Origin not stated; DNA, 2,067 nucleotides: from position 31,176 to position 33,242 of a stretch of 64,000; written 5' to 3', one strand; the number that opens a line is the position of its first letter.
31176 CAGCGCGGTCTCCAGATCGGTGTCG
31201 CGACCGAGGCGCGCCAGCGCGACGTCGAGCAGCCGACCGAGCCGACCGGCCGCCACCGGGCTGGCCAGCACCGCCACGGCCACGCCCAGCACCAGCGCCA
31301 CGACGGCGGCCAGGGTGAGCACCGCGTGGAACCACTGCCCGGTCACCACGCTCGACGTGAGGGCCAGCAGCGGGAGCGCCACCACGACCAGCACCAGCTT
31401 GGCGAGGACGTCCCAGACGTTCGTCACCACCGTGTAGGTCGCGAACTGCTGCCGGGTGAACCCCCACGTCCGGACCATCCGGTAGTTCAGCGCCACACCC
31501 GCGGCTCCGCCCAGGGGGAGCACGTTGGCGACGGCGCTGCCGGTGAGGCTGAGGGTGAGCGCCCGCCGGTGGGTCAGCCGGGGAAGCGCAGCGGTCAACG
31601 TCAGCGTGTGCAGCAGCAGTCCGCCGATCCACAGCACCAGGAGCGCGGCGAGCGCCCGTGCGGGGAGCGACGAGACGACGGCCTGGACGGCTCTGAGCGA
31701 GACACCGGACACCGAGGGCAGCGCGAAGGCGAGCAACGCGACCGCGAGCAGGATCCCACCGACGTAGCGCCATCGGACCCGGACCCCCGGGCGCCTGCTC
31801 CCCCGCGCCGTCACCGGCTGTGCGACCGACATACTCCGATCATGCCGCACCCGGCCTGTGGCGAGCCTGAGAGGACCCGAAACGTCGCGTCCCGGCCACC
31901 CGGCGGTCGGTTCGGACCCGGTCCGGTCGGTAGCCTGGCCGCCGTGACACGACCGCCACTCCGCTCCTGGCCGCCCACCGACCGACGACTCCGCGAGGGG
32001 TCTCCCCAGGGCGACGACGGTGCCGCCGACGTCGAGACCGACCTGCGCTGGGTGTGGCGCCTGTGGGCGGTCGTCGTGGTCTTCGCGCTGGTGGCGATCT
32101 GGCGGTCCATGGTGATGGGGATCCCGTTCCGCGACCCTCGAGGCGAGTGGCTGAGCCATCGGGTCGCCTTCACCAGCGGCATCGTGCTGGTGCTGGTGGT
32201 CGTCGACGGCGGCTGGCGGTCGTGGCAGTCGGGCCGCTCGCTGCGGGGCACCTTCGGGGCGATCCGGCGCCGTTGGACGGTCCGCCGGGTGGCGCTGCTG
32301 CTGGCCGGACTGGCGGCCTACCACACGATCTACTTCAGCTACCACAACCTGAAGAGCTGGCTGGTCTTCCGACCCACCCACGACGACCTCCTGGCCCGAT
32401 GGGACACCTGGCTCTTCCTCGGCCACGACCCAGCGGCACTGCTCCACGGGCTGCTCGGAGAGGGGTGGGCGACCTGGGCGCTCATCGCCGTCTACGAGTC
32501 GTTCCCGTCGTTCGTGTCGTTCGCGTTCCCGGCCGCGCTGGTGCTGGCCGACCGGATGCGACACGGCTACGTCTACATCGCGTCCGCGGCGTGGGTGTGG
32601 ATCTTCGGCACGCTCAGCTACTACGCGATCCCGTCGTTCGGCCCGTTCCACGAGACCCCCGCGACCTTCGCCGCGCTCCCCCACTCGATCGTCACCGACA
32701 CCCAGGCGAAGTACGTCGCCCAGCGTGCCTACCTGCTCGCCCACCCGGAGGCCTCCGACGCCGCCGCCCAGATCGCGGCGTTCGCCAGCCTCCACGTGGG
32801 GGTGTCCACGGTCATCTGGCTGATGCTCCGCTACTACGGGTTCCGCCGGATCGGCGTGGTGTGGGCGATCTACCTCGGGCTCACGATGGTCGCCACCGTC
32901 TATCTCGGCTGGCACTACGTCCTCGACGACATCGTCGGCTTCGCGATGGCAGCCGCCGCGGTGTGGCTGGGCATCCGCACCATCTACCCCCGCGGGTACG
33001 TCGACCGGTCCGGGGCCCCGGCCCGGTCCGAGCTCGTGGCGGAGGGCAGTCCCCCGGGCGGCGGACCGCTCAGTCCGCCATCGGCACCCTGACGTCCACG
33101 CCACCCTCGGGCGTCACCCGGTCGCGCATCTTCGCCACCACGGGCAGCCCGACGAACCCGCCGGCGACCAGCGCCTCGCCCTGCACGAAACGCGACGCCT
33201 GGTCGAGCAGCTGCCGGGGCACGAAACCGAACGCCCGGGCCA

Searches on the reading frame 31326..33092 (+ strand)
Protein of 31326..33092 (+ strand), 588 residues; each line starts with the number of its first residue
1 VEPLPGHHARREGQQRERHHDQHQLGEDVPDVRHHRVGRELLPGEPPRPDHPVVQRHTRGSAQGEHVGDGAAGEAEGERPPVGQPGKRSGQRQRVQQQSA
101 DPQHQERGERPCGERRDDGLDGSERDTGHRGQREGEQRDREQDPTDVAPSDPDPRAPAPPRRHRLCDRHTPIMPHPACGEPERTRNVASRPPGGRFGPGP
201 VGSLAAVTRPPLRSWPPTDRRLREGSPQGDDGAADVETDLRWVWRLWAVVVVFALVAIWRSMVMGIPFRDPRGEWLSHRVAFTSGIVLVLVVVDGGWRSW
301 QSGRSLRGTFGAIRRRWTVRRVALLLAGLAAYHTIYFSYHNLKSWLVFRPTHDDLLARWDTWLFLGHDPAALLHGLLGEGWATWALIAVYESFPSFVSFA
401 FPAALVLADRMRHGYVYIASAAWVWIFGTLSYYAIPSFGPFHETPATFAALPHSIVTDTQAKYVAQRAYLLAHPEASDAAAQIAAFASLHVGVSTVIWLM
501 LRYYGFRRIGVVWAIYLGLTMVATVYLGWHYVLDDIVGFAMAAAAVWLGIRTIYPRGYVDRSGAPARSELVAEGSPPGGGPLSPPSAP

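Call 17: search_protein_families(library=pfam, proteins=[window:31326-33092:+], max_evalue=0.01)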
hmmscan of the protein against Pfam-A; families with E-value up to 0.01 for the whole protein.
window:31326-33092:+ (588 aa): 2 families
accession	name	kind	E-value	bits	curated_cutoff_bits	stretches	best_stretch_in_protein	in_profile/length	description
PF14378.12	PAP2_3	-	6.1e-27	95.1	27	1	356-548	3-190/190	PAP2 superfamily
PF01569.27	PAP2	-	5.8e-06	26.5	27.2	1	484-554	49-126/130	PAP2 superfamily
